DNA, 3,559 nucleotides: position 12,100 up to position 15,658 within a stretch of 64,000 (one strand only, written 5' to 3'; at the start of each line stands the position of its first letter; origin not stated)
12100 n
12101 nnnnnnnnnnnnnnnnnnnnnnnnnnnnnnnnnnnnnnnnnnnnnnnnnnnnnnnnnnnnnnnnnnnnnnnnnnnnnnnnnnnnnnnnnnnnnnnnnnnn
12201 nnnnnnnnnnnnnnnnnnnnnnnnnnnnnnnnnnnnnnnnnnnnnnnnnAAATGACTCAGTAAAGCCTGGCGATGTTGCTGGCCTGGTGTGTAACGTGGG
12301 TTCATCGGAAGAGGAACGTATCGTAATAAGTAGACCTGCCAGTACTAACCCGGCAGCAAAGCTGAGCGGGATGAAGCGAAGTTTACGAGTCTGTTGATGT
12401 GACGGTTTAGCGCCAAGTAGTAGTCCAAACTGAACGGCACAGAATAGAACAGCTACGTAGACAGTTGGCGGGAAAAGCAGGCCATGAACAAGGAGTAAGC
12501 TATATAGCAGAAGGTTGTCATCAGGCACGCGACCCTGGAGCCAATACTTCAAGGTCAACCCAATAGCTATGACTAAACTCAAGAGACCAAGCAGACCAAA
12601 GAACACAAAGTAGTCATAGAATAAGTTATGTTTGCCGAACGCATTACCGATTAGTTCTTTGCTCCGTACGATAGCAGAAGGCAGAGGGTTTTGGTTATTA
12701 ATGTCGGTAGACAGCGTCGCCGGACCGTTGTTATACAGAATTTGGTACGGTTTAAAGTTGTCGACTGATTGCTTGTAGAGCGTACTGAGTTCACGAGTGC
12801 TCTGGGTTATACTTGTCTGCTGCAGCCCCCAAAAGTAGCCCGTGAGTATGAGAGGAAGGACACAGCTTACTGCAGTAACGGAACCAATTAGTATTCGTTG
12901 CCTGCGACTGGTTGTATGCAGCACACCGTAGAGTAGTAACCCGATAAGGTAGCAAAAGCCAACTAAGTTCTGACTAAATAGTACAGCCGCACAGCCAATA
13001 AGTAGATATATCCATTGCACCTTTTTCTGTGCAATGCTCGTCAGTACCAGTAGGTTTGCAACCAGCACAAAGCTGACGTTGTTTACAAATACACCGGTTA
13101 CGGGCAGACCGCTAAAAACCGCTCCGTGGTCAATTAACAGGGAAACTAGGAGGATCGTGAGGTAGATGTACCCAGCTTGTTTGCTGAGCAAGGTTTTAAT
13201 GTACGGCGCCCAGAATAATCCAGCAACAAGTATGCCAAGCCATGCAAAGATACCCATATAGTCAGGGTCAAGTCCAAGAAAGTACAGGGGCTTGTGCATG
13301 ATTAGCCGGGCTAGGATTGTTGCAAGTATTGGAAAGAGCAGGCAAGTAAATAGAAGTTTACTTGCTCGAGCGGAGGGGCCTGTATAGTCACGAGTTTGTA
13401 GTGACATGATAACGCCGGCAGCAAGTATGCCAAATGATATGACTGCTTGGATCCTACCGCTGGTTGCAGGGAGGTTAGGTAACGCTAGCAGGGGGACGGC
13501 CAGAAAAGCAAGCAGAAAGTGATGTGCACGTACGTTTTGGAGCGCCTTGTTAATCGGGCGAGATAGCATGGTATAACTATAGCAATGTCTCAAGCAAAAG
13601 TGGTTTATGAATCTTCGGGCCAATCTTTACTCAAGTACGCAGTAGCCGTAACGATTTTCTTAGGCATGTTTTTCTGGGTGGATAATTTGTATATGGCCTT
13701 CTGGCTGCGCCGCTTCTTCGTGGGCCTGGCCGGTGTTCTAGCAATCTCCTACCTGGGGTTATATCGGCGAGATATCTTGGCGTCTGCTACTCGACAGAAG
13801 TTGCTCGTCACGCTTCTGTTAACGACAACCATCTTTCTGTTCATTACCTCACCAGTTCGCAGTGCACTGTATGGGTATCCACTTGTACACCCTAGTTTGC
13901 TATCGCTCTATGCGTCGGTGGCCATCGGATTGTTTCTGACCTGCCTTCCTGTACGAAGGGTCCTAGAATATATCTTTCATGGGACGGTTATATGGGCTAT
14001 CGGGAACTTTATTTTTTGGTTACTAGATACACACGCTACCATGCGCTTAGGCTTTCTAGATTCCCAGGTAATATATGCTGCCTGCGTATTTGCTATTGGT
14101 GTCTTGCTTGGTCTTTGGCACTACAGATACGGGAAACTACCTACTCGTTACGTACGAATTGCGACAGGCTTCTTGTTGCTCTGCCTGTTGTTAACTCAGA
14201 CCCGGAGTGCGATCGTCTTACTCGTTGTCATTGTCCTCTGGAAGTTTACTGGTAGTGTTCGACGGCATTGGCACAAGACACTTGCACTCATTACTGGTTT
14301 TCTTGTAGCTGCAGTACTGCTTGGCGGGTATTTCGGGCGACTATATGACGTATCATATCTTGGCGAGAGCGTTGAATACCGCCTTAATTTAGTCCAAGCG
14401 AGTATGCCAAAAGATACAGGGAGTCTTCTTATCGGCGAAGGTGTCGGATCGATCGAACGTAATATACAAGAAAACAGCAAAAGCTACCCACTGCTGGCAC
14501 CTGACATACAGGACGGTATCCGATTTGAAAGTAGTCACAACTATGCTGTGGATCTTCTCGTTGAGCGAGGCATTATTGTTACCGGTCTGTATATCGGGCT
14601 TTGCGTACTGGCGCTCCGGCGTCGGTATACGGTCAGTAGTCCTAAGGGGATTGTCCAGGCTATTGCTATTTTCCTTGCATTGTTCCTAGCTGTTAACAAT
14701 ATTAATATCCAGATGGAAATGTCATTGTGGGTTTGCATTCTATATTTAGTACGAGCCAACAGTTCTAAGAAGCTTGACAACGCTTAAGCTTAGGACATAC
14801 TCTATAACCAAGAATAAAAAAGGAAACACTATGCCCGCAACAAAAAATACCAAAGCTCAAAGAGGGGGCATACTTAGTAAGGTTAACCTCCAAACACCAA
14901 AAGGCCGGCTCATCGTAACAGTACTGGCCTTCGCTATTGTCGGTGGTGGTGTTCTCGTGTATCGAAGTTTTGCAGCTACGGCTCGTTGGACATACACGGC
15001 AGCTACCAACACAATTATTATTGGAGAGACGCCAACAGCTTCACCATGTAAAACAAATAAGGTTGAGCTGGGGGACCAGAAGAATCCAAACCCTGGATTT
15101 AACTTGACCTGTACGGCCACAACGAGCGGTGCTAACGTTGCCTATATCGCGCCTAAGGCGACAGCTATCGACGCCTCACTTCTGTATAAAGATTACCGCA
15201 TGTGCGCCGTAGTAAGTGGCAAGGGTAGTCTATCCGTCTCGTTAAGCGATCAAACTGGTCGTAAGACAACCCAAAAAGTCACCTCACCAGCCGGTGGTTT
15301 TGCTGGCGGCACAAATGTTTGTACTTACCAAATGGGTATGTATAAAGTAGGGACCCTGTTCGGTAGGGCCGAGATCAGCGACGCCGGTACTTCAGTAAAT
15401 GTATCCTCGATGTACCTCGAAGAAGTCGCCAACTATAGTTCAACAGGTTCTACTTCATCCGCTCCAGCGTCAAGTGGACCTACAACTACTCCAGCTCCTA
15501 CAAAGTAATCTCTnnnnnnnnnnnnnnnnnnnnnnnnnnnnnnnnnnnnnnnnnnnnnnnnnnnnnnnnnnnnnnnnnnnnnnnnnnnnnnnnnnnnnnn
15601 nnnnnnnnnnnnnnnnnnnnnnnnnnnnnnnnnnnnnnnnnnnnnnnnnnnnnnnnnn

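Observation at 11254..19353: O-antigen-ligase-like polytopic proteins fused or translationally coupled to pedestal-less PBP transpeptidases, with an Lnt-like gene in the same operon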

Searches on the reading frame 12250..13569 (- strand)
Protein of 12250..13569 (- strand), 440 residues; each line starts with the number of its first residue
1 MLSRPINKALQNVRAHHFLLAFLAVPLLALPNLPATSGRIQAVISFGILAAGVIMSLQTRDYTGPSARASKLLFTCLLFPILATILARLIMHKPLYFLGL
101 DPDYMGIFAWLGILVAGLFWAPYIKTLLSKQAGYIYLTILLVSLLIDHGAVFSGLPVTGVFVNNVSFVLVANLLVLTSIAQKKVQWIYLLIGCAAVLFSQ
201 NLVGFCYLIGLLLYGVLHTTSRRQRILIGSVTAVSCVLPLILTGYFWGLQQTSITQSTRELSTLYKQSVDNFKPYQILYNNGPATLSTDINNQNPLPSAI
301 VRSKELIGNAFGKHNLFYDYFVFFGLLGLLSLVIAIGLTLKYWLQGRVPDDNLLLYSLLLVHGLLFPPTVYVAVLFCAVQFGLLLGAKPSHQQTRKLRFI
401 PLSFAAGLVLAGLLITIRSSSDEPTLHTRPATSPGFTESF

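Call 24: search_protein_representatives(alignment_id=A2)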
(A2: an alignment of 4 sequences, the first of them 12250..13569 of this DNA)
Query: 4 sequences, 414 profile positions. Proteins with E-value up to 0.001 (for the whole library): 103; up to 1e-10: 81; up to 1e-30: 61. The best 103 are listed.
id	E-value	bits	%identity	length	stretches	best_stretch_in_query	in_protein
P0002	6.3e-194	661.0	-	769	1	1-413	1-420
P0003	8.7e-149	512.4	-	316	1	1-310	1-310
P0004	2.8e-85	303.2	-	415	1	10-389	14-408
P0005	1.4e-81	291.0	-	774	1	10-408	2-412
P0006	1.3e-80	287.8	-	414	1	10-393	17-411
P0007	2.3e-71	257.3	-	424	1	7-389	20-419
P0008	2.1e-68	247.6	-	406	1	13-390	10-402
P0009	2.5e-67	244.0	-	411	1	17-390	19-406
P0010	4.3e-65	236.7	-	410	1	15-390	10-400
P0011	6.3e-64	232.9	-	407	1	17-385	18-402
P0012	7.9e-63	229.2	-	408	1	18-394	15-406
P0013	8.6e-63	229.1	-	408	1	18-382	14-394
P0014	4.9e-60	220.0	-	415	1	17-388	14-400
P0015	2.1e-59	217.9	-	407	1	18-396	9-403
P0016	8.7e-59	215.9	-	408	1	16-392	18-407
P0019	2.5e-56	207.8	-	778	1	15-409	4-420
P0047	2.8e-42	161.5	-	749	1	24-406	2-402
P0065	5.6e-26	107.9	-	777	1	22-384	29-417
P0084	7.1e-09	51.5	-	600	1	69-364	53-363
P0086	3.9e-08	49.1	-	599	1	17-393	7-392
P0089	6.9e-07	45.0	-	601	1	89-391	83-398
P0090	9.3e-07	44.5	-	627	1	48-406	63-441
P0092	2.8e-06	43.0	-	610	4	281-359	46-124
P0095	1.7e-05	40.4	-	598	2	96-383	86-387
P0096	2.0e-05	40.1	-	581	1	43-406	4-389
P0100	2.2e-04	36.8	-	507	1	12-144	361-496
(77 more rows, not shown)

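Call 53: find_encoding_contigs(protein=P0015, flank=8000, max_places=2)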
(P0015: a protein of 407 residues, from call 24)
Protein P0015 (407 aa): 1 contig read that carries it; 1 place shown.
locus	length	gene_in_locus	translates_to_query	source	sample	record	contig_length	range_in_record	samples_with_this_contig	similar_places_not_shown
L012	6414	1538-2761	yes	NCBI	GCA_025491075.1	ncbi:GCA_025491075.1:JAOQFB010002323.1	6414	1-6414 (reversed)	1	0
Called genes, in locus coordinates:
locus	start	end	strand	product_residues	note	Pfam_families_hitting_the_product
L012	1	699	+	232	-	?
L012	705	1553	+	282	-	-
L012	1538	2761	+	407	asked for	PF04932:Wzy_C (weak)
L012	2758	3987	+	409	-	PF00905:Transpeptidase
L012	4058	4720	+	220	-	PF18885:DUF5648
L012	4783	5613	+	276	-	PF04932:Wzy_C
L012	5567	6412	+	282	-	?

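Call 54: find_encoding_contigs(protein=P0019, flank=8000, max_places=2)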
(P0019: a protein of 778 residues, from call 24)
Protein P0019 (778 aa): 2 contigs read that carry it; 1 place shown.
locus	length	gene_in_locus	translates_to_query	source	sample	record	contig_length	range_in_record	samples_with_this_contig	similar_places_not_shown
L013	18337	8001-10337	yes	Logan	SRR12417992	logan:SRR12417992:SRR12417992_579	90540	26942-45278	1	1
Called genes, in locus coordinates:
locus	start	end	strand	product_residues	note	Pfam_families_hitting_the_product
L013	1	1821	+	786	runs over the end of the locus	PF01935:DUF87 (weak)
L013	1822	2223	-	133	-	PF11026:DUF2721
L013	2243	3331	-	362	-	PF01594:AI-2E_transport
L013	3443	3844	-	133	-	PF23636:DUF7144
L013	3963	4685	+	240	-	-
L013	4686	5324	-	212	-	-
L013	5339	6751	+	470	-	PF00795:CN_hydrolase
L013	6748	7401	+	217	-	-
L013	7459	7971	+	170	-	PF01471:PG_binding_1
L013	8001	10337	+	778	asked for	PF04932:Wzy_C, PF00905:Transpeptidase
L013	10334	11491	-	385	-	-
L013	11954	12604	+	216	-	PF13671:AAA_33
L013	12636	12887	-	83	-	-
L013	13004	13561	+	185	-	-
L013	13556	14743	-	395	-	-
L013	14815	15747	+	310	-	PF08878:HamA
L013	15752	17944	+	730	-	PF04851:ResIII (weak), PF00270:DEAD, PF00271:Helicase_C (weak)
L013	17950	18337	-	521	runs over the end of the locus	PF12950:TaqI_C (weak), PF13643:DUF4145 (weak)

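Call 61: find_encoding_contigs(protein=P0047, flank=8000, max_places=2)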
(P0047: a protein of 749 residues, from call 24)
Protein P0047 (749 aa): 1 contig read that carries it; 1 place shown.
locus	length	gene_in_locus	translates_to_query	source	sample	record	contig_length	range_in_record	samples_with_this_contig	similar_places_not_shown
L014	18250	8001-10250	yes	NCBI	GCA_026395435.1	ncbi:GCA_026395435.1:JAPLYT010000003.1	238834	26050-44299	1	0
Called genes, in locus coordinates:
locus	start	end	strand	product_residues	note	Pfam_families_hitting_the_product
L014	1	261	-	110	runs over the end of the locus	PF03819:MazG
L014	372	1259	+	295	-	PF21088:MS_channel_1st, PF00924:MS_channel_2nd, PF21082:MS_channel_3rd (weak)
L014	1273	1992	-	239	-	-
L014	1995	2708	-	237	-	-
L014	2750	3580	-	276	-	PF00730:HhH-GPD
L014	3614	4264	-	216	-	-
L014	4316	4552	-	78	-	-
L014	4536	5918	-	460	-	PF00795:CN_hydrolase (faint)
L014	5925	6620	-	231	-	-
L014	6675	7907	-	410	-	PF04932:Wzy_C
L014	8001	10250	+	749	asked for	PF04932:Wzy_C (weak), PF00905:Transpeptidase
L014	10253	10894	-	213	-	-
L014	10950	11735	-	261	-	PF01061:ABC2_membrane, PF12698:ABC2_membrane_3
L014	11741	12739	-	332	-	PF00005:ABC_tran, PF13304:AAA_21 (weak), PF13732:DrrA1-3_C (weak)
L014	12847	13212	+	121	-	-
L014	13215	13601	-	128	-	PF02661:Fic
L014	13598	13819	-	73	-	PF04014:MazE_antitoxin (weak)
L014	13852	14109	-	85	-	PF00581:Rhodanese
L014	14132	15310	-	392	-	PF07992:Pyr_redox_2, PF13450:NAD_binding_8 (faint), PF13454:NAD_binding_9 (faint), PF00070:Pyr_redox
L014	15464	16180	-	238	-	-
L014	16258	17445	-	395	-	-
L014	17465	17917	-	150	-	-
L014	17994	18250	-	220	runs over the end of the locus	PF01066:CDP-OH_P_transf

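Call 75: search_protein_families(library=pfam, proteins=[P0084, P0086, P0089, P0090, P0095, P0096, P0005, P0065, P0100, P0092], max_evalue=0.001)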
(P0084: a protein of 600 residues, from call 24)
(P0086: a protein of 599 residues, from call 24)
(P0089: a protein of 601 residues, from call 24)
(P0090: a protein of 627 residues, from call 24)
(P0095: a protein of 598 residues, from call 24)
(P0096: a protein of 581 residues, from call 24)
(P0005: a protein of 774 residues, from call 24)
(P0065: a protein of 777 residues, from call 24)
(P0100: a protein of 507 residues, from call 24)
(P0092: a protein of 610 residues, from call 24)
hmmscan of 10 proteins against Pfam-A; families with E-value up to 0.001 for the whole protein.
P0084 (600 aa): 2 families
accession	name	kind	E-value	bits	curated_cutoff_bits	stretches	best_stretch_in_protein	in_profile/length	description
PF01551.29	Peptidase_M23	-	5.5e-15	55.8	28.7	1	474-565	5-88/96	Peptidase family M23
PF04932.20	Wzy_C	-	3e-12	47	31.7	1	180-333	3-149/149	O-Antigen ligase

P0086 (599 aa): 2 families
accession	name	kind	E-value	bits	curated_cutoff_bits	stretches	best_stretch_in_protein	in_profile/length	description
PF04932.20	Wzy_C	-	1e-13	51.8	31.7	1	179-330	3-149/149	O-Antigen ligase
PF01551.29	Peptidase_M23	-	8.5e-13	48.8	28.7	1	477-569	5-89/96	Peptidase family M23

P0089 (601 aa): 1 family
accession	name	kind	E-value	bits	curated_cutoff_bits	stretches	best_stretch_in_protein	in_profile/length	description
PF01551.29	Peptidase_M23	-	2.3e-14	53.8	28.7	1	478-569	6-89/96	Peptidase family M23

P0090 (627 aa): 2 families
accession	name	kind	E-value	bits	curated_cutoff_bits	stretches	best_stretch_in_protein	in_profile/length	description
PF01551.29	Peptidase_M23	-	3.5e-16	59.6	28.7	1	504-595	6-89/96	Peptidase family M23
PF04932.20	Wzy_C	-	1.4e-09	38.3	31.7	1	210-357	4-148/149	O-Antigen ligase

P0095 (598 aa): 2 families
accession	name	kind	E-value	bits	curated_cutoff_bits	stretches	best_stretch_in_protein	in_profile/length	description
PF04932.20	Wzy_C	-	2.4e-12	47.3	31.7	1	187-334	6-149/149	O-Antigen ligase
PF01551.29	Peptidase_M23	-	3.1e-10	40.6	28.7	1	475-566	6-89/96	Peptidase family M23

P0096 (581 aa): 2 families
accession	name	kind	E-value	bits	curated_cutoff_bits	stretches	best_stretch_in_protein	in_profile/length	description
PF01551.29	Peptidase_M23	-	1.3e-14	54.5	28.7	1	457-548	5-88/96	Peptidase family M23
PF04932.20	Wzy_C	-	2.1e-10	41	31.7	1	146-300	2-148/149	O-Antigen ligase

P0005 (774 aa): 1 family
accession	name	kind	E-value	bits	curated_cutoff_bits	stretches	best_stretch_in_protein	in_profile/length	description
PF00905.27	Transpeptidase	-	1.2e-40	140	22.1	1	460-755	1-290/299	Penicillin binding protein transpeptidase domain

P0065 (777 aa): 2 families
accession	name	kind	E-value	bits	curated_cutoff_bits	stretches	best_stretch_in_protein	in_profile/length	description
PF00905.27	Transpeptidase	-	1.7e-28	100.2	22.1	1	490-768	1-298/299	Penicillin binding protein transpeptidase domain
PF04932.20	Wzy_C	-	1.4e-08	35.1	31.7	1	217-364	2-148/149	O-Antigen ligase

P0100 (507 aa): 1 family
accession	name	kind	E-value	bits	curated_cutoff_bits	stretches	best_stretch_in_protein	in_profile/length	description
PF20154.4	LNT_N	-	7.7e-08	33.1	27.1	1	17-194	3-158/159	Apolipoprotein N-acyltransferase N-terminal domain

P0092 (610 aa): 5 families
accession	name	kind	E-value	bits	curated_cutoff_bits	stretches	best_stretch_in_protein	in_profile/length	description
PF17957.7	Big_7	-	5.7e-09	36.9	24.1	0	127-183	12-70/70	Bacterial Ig domain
PF17644.7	30K_MP_core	-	9.9e-08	32.4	25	0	141-185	39-83/138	Jelly-roll domain of 30K viral movement proteins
PF20622.4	Big_15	-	2.9e-06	27.5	27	0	127-159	6-38/82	Bacterial Ig domain (Big_16)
PF18092.7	DraK_HK_N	-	0.00031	21.6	26.4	0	104-176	17-76/86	DraK Histidine Kinase N-terminal domain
PF23972.1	DUF7298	-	0.00068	19.8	27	0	23-70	91-138/167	Domain of unknown function (DUF7298)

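Call 77: find_encoding_contigs(protein=P0086, flank=6000, max_places=2)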
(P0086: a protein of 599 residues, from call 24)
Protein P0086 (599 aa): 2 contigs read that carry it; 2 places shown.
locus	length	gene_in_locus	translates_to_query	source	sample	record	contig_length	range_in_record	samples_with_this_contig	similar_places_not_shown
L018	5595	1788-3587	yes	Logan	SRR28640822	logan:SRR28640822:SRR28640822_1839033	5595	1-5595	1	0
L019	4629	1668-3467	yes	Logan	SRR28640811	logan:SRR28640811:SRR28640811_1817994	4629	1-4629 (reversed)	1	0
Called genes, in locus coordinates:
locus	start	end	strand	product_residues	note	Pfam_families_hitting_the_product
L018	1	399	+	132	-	?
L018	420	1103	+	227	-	PF02557:VanY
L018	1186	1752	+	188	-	-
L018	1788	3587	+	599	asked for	PF04932:Wzy_C, PF01551:Peptidase_M23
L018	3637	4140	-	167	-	PF00588:SpoU_methylase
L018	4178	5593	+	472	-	?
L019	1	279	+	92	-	?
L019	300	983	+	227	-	PF02557:VanY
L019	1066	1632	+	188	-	-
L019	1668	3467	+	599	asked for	PF04932:Wzy_C, PF01551:Peptidase_M23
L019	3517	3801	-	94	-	PF00588:SpoU_methylase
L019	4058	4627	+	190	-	?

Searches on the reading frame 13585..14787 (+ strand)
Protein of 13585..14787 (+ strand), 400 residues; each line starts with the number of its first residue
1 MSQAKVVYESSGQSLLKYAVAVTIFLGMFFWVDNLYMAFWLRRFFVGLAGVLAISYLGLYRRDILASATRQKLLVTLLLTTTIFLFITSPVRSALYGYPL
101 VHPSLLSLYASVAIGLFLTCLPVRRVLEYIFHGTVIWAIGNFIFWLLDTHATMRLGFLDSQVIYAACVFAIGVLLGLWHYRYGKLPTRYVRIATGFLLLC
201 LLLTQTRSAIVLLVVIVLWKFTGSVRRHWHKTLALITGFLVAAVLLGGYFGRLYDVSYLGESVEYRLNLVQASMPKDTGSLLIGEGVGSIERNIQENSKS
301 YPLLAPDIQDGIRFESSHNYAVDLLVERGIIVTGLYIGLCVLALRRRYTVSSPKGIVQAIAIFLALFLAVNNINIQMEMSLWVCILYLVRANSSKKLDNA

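Call 3: search_protein_families(library=pfam, proteins=[window:13585-14787:+], max_evalue=0.1)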
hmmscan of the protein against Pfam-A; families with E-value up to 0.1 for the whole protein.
window:13585-14787:+ (400 aa): 1 family
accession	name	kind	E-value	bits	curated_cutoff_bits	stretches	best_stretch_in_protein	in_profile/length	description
PF04932.20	Wzy_C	-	1e-11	45.3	31.7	1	194-337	3-149/149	O-Antigen ligase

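Call 4: search_protein_families(library=ncbifam, proteins=[window:13585-14787:+], max_evalue=0.1)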
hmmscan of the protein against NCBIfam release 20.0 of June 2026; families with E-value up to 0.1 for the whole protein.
window:13585-14787:+ (400 aa): 0 families

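Call 95: search_solved_structures(query=window:13585-14787:+, max_evalue=10, show_alignments=2)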
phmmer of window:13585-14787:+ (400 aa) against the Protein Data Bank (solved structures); distinct sequences matched with E-value up to 10: 0.

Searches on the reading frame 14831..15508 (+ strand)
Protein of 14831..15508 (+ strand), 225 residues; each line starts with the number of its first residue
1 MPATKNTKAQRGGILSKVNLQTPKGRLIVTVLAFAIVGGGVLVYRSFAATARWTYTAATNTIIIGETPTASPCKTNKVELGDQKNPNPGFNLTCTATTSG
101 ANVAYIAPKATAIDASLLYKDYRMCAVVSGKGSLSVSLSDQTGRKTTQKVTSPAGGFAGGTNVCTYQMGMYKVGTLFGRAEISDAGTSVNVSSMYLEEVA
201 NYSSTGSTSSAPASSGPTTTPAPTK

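Call 3: search_protein_families(library=pfam, proteins=[window:14831-15508:+], max_evalue=0.1)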
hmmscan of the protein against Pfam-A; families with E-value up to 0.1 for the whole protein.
window:14831-15508:+ (225 aa): 0 families

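Call 4: search_protein_families(library=ncbifam, proteins=[window:14831-15508:+], max_evalue=0.1)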
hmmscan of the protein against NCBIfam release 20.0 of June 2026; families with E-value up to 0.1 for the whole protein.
window:14831-15508:+ (225 aa): 0 families
